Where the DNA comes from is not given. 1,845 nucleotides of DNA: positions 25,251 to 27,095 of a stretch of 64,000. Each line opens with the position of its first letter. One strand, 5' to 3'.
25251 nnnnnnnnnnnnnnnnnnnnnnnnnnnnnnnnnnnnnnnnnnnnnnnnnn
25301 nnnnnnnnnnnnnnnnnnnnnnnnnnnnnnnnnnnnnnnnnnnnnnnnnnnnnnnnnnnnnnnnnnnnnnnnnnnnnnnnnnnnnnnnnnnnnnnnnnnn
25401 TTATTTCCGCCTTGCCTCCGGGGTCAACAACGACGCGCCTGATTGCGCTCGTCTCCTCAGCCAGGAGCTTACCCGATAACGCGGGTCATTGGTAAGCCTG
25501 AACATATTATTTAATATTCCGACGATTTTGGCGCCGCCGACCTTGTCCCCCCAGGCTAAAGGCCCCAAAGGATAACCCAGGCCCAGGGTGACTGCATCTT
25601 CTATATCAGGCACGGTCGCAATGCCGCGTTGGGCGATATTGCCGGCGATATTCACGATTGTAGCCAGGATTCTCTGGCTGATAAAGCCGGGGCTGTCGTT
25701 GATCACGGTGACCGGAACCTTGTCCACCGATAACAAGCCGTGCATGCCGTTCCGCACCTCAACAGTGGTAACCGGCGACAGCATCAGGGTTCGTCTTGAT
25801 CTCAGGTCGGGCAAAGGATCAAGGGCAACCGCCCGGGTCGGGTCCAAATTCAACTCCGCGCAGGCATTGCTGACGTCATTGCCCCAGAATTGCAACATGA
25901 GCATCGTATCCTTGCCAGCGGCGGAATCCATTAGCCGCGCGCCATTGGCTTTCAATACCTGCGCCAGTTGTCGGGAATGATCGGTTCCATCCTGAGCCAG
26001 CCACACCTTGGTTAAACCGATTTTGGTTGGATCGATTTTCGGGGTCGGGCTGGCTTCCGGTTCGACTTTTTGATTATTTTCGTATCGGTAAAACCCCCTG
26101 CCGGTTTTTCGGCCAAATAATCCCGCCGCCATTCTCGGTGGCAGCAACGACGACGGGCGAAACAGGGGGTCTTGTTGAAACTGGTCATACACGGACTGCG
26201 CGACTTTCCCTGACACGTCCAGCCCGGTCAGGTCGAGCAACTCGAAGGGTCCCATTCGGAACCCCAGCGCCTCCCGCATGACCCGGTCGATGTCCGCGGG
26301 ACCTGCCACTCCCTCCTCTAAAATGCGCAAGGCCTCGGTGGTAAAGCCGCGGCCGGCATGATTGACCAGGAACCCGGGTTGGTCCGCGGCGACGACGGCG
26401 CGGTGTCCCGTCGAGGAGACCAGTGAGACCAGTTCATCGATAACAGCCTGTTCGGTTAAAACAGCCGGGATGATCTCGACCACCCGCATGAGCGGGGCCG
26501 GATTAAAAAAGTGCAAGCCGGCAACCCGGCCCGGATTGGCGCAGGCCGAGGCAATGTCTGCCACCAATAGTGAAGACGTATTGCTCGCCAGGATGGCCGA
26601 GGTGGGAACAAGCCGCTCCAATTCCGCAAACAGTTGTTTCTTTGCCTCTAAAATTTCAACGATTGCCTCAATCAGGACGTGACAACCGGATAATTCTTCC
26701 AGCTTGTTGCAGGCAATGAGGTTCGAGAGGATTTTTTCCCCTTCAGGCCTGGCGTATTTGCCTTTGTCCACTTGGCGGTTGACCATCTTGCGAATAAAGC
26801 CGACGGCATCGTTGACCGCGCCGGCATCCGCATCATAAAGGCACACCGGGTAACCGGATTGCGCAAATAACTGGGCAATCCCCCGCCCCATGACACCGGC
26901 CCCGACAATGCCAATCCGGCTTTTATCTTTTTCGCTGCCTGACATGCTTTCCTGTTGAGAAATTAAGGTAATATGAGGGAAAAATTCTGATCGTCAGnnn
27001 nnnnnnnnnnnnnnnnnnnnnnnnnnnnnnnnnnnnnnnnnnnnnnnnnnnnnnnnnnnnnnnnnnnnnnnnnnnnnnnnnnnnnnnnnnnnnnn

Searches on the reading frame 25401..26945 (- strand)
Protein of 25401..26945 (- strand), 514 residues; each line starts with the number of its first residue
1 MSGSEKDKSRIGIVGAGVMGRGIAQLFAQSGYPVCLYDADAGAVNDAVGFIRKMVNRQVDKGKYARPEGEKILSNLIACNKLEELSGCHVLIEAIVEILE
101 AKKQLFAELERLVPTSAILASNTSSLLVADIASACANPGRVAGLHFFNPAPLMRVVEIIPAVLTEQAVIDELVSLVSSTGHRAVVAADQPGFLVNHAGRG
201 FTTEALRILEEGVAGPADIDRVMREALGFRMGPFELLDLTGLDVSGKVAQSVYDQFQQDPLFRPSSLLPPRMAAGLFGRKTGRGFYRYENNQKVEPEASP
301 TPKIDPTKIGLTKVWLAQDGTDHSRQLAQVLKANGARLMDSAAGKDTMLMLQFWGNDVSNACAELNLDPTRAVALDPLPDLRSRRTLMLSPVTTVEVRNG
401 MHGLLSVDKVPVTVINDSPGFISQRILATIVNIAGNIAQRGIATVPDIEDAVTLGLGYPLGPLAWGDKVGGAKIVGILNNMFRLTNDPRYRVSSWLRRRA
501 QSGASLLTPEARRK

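Call 10: search_protein_families(library=pfam, proteins=[window:25401-26945:-], max_evalue=0.00001)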
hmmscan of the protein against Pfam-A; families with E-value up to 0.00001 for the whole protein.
window:25401-26945:- (514 aa): 2 families
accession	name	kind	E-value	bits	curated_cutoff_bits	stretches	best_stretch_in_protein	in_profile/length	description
PF02737.24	3HCDH_N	-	2.5e-54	184.4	22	1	11-188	2-179/180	3-hydroxyacyl-CoA dehydrogenase, NAD binding domain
PF00725.27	3HCDH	-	1.7e-46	157.1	22.1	2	191-288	1-97/97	3-hydroxyacyl-CoA dehydrogenase, C-terminal domain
